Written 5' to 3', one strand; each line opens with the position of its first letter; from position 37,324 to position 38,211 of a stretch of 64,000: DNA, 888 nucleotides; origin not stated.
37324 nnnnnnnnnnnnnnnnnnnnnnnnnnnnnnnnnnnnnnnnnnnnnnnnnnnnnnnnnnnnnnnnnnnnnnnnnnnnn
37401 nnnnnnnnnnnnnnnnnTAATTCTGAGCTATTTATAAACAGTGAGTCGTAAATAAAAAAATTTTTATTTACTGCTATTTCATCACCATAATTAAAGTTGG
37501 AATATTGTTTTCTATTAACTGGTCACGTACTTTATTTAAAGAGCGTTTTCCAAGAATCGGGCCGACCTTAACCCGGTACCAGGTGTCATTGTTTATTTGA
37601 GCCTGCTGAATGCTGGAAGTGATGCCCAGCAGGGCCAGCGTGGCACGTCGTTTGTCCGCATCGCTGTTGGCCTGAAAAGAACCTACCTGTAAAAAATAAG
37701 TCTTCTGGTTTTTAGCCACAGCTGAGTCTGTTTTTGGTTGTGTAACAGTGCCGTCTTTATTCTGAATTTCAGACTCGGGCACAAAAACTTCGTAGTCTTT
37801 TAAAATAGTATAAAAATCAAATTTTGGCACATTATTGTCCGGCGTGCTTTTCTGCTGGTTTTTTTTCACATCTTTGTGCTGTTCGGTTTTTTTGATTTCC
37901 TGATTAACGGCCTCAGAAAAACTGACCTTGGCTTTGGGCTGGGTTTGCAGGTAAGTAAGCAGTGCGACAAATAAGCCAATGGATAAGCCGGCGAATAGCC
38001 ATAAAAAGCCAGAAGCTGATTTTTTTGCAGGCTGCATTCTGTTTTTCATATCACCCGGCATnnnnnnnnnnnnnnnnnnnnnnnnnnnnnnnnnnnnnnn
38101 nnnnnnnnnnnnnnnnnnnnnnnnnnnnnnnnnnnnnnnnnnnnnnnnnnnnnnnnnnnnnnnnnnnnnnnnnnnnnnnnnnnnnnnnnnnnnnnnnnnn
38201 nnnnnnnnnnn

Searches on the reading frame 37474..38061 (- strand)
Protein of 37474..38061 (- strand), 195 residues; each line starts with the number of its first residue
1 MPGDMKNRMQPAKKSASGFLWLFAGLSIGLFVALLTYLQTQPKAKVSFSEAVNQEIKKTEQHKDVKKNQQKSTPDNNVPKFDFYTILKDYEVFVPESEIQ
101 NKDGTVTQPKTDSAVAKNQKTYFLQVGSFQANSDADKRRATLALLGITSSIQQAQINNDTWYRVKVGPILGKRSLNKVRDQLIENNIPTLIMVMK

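Call 77: search_protein_families(library=pfam, proteins=[window:37474-38061:-], max_evalue=0.00001)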
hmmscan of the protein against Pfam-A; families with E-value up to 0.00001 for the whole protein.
window:37474-38061:- (195 aa): 1 family
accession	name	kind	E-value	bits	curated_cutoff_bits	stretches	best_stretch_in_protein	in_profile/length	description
PF05036.18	SPOR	-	7.5e-13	49.1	21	1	119-182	2-64/76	SPOR domain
